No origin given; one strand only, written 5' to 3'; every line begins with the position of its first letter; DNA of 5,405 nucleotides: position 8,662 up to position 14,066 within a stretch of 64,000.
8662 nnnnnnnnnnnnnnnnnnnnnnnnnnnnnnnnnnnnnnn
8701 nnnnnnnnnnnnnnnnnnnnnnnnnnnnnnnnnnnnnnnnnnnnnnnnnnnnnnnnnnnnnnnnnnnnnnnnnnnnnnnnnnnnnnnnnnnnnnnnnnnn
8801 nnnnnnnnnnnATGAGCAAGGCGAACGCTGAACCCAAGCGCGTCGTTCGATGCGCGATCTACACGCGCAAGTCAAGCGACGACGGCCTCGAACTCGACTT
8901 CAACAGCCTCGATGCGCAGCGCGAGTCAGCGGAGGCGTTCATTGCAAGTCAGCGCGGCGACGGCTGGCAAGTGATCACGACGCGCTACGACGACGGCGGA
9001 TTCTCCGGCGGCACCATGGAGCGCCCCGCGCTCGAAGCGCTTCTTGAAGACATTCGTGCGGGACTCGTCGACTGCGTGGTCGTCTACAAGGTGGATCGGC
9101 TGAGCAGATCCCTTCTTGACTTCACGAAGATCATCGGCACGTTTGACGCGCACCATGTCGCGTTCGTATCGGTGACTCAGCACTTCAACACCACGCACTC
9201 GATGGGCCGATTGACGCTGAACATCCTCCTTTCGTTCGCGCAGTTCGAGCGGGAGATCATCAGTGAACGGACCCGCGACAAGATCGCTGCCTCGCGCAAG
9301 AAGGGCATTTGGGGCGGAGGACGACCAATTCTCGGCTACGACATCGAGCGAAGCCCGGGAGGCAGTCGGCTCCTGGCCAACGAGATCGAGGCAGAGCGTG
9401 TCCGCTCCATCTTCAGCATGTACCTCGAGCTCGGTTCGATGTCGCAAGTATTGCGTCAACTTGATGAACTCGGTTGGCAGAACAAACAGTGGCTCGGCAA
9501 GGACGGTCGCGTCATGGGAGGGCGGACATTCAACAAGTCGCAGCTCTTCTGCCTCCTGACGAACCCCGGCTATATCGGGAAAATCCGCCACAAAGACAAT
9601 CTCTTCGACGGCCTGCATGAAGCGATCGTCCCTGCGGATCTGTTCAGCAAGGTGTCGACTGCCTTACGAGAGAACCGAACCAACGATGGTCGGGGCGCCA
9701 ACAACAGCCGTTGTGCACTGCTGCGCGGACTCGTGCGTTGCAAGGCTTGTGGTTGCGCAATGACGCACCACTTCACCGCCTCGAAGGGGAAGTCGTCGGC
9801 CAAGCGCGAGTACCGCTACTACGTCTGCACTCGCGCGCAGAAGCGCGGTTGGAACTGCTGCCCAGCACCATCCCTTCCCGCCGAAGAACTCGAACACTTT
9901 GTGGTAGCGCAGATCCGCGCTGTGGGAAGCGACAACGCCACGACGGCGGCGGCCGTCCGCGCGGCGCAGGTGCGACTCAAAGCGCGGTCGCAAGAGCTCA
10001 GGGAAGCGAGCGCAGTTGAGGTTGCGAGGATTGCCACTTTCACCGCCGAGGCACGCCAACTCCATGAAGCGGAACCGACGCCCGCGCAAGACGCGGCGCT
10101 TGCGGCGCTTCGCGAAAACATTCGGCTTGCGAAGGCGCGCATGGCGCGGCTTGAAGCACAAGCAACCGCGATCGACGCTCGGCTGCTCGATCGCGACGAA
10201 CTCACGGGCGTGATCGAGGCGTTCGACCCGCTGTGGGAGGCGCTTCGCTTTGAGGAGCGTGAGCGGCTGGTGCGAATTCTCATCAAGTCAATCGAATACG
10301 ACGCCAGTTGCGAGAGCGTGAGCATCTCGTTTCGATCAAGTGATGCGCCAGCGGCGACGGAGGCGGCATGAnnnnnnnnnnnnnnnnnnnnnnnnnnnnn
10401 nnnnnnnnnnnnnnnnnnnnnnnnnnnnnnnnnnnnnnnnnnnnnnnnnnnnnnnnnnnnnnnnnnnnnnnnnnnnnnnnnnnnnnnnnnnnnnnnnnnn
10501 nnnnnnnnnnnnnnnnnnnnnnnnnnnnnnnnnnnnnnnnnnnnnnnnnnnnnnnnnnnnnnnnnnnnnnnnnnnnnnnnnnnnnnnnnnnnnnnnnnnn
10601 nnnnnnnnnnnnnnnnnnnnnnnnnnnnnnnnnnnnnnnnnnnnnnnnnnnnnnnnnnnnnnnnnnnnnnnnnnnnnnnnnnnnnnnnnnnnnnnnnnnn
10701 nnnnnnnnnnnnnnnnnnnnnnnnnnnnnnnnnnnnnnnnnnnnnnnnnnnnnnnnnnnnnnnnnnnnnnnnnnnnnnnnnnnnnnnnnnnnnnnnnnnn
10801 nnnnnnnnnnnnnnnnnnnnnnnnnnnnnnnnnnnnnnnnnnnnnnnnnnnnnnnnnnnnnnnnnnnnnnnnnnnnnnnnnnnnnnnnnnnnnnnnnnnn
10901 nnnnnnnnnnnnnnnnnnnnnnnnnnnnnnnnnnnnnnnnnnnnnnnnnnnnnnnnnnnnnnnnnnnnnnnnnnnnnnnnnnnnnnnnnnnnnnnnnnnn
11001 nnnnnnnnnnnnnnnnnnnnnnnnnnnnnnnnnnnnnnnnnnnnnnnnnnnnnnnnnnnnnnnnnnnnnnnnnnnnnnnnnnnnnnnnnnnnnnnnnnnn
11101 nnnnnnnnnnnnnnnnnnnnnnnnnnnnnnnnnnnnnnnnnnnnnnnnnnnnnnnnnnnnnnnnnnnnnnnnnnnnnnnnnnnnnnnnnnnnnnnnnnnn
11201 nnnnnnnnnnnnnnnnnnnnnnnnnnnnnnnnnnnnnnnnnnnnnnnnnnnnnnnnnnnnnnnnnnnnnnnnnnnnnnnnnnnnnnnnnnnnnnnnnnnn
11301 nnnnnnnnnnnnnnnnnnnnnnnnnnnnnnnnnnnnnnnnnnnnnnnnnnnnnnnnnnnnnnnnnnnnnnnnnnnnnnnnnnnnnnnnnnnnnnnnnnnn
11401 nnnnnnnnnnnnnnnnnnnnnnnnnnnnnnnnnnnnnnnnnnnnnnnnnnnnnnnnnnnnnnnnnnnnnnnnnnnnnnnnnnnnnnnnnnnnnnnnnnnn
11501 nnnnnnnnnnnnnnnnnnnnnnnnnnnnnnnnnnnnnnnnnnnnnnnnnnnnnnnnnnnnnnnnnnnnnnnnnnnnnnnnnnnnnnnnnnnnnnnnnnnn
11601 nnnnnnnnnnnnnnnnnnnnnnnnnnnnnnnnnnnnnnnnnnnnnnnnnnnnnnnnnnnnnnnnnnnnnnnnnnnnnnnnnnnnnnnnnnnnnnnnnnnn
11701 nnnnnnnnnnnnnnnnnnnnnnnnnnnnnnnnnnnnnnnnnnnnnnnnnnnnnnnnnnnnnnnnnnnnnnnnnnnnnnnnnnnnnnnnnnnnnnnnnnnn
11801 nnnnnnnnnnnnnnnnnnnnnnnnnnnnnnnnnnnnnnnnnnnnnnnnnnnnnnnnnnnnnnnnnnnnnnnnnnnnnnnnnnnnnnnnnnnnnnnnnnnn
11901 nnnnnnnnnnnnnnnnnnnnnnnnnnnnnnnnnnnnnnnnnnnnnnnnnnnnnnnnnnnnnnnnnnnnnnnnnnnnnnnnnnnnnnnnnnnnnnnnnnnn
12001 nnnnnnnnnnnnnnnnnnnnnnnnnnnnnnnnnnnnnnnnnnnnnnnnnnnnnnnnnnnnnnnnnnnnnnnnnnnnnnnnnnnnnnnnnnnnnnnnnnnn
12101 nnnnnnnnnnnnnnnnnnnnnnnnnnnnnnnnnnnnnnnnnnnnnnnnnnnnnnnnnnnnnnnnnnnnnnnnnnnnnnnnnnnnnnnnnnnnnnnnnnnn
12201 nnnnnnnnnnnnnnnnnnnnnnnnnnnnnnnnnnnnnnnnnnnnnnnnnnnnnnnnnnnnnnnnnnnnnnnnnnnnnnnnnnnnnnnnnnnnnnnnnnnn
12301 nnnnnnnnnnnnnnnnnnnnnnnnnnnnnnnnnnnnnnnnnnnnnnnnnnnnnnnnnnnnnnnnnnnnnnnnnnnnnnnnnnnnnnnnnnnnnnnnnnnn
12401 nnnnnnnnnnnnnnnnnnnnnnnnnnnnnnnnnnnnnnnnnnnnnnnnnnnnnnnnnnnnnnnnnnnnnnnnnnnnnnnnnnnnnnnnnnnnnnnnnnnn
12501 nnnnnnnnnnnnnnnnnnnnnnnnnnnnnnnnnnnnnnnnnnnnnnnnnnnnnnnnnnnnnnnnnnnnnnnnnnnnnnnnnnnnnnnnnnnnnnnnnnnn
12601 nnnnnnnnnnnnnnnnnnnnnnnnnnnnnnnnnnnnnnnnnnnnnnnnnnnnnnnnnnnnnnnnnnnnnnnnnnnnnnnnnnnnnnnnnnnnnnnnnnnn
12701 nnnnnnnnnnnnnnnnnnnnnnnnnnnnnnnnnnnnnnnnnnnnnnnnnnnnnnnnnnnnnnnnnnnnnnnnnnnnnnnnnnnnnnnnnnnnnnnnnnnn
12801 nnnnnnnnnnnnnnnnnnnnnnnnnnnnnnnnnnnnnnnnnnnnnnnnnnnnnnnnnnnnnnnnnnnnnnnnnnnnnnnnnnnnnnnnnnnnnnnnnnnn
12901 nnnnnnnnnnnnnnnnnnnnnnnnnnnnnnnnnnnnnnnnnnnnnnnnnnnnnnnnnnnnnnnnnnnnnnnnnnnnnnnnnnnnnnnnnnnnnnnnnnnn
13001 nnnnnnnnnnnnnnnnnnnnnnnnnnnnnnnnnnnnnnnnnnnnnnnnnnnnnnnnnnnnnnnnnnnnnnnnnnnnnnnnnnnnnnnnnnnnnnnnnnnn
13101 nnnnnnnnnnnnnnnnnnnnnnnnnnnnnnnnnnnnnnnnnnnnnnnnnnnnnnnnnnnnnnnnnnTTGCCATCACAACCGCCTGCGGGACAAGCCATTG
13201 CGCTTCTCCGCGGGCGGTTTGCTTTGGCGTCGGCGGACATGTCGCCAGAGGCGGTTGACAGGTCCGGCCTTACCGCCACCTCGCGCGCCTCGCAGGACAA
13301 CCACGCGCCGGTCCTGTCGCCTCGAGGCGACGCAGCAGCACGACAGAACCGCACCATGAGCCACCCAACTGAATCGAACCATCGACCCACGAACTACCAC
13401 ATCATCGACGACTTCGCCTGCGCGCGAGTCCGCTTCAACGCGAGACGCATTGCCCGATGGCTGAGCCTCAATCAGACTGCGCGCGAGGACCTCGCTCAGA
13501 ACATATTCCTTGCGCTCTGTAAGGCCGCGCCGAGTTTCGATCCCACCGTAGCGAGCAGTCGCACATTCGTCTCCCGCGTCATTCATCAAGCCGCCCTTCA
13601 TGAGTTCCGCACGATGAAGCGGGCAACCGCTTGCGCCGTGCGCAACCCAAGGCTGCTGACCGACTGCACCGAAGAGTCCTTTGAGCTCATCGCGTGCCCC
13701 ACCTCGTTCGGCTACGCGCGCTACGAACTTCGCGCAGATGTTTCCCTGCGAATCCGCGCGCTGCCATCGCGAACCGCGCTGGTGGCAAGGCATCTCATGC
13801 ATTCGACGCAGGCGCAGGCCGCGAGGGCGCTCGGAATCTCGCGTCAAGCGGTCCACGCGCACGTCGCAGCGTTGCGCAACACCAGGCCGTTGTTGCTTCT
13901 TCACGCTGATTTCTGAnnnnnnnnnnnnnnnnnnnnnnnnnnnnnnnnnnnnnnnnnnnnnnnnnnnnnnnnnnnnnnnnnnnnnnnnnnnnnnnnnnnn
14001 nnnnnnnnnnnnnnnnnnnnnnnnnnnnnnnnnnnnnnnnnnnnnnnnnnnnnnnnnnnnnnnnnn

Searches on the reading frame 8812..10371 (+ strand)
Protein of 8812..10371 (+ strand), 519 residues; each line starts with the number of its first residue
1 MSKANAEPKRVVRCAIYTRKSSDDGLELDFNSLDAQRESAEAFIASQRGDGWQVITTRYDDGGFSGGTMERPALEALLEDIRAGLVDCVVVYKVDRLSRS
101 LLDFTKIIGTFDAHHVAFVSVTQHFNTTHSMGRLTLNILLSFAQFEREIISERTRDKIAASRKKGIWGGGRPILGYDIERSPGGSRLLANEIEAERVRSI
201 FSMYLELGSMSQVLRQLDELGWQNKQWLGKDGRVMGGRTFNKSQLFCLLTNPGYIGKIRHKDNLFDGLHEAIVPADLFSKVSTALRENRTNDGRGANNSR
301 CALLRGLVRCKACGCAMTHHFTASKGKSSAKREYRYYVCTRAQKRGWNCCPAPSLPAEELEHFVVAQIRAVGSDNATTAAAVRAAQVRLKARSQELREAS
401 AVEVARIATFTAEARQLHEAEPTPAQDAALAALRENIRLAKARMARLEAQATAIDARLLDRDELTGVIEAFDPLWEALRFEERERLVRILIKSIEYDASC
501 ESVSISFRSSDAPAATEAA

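Call 13: search_protein_families(library=phrogs, proteins=[window:8812-10371:+], max_evalue=0.001)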
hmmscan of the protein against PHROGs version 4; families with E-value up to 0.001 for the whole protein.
window:8812-10371:+ (519 aa): 3 families
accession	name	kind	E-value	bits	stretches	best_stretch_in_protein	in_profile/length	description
phrog_95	-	integration and excision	1.8e-111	374.8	1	7-498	83-557/651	integrase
phrog_125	-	DNA, RNA and nucleotide metabolism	4.1e-43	148.8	1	7-262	15-213/254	DNA invertase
phrog_6620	-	integration and excision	0.00086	19.9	0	11-119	55-153/201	transposase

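Call 65: search_protein_families(library=pfam, proteins=[window:8812-10371:+], max_evalue=0.001)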
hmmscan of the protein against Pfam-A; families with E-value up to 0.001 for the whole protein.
window:8812-10371:+ (519 aa): 3 families
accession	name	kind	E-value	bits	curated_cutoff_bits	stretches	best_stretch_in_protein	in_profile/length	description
PF00239.26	Resolvase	-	1.1e-39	136.2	23.3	1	15-166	2-144/145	Resolvase, N terminal domain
PF13408.12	Zn_ribbon_recom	-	6.3e-15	55.7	25.3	1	303-369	1-58/58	Recombinase zinc beta ribbon domain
PF07508.19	Recombinase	-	4.8e-12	46.5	21.1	1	192-288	2-102/102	Recombinase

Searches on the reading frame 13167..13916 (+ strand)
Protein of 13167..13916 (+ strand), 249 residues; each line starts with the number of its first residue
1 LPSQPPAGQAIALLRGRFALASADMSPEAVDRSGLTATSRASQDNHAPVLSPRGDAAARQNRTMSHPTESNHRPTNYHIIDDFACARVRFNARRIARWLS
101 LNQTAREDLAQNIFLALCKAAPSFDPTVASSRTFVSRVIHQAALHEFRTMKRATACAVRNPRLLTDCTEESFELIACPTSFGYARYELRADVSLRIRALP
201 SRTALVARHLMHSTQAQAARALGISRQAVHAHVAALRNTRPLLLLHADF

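Call 65: search_protein_families(library=pfam, proteins=[window:13167-13916:+], max_evalue=0.001)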
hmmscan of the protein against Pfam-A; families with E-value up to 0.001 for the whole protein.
window:13167-13916:+ (249 aa): 3 families
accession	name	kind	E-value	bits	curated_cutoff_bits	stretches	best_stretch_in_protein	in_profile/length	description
PF04542.20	Sigma70_r2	-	1.4e-10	41.3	24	1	93-152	10-70/71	Sigma-70 region 2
PF13518.12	HTH_28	-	0.00011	22.6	25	0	202-237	2-37/52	Helix-turn-helix domain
PF08281.18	Sigma70_r4_2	-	0.00056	19.9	25.7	0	202-234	16-48/54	Sigma-70, region 4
